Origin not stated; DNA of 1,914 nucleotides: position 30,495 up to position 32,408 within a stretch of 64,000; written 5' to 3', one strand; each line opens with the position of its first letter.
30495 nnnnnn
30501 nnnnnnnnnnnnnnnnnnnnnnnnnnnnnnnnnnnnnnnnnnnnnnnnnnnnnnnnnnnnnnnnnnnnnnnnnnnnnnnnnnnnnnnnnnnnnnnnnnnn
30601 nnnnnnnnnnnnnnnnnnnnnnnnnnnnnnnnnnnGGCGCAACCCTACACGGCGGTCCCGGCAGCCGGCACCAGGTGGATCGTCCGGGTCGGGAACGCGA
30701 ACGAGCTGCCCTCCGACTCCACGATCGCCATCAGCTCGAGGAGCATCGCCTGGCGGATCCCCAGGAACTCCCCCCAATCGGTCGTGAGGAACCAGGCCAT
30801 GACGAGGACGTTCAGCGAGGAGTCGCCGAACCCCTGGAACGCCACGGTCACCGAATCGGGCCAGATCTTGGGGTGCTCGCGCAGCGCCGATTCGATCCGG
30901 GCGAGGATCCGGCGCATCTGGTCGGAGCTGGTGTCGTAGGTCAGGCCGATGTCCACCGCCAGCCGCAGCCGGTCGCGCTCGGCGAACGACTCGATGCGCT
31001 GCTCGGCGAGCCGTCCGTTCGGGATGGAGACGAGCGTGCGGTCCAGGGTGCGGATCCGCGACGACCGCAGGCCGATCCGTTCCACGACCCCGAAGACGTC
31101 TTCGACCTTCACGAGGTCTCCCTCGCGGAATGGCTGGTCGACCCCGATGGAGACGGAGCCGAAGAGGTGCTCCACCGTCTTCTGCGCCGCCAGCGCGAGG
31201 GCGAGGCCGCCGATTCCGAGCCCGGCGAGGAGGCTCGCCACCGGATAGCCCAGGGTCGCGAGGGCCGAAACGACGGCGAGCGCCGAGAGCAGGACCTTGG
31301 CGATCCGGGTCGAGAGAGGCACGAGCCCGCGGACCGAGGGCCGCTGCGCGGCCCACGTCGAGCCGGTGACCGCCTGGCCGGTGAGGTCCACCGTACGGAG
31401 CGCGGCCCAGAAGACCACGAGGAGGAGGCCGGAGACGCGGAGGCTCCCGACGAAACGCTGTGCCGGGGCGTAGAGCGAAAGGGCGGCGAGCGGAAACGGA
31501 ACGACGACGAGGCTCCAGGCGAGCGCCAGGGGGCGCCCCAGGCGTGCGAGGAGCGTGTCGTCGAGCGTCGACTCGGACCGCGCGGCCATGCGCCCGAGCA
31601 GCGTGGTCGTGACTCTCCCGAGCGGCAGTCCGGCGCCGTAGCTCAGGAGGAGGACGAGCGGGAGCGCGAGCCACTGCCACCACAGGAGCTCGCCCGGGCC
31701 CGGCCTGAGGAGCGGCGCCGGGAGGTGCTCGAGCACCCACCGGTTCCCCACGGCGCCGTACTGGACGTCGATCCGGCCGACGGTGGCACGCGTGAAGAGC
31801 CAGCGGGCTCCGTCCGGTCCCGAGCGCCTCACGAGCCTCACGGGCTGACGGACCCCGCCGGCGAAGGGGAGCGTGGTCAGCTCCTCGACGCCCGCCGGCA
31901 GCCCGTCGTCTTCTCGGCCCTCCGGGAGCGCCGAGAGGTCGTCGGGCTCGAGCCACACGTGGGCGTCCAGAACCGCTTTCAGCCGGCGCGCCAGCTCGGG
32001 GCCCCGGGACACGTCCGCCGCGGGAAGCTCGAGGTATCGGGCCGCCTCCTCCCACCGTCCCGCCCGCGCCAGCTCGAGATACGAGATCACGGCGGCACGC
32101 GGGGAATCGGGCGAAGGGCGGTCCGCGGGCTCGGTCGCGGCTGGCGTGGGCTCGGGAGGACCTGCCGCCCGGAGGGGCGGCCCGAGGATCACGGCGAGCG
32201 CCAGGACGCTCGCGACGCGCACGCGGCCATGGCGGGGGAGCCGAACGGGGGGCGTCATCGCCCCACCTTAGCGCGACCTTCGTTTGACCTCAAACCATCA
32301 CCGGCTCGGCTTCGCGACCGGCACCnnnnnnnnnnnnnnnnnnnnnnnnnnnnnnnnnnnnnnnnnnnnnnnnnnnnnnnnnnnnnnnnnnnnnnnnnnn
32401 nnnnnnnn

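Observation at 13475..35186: Three copies of an AT-rich palindrome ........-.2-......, all in promoter regions of osmoprotection genes (sps-susy, mscS, mpgS)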

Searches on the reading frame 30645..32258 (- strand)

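Call 12: search_protein_families(library=pfam, proteins=[window:30645-32258:-], max_evalue=0.00001)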
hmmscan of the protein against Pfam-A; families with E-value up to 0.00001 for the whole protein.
window:30645-32258:- (537 aa): 3 families
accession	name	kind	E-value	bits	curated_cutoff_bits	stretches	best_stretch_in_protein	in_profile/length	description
PF00924.24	MS_channel_2nd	-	2.9e-15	56.6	20.2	1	361-423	2-64/68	Mechanosensitive ion channel, beta-domain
PF21082.3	MS_channel_3rd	-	1.6e-11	44.9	21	1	435-519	3-87/88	Mechanosensitive ion channel MscS, C-terminal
PF21088.3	MS_channel_1st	-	2.3e-09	37.5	23.1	1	319-359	2-42/42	Mechanosensitive ion channel, transmembrane helices 2/3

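Call 25: search_protein_families(library=ncbifam, proteins=[window:30645-32258:-], max_evalue=0.001)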
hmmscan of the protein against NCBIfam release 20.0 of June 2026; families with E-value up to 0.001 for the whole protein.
window:30645-32258:- (537 aa): 6 families
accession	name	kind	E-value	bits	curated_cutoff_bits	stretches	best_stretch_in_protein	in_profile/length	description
NF007662.0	PRK10334.1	subfamily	5.3e-22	78.4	321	1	324-528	77-276/286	small-conductance mechanosensitive channel MscS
NF047602.1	MscsSHelicob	equivalog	2.6e-21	76.2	400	1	319-507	52-236/260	small-conductance mechanosensitive channel MscS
NF047601.1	MscSThanab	equivalog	4e-19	69.1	500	1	309-488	61-238/280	small-conductance mechanosensitive channel MscS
NF008542.0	PRK11465.1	equivalog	2.6e-10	39.2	596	1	303-404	498-601/741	mechanosensitive channel protein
NF008438.0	PRK11281.1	equivalog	3.1e-09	35.2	991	1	359-483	921-1044/1113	mechanosensitive channel MscK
NF008180.0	PRK10929.1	equivalog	0.00013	19.9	809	1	342-454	904-1014/1109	miniconductance mechanosensitive channel MscM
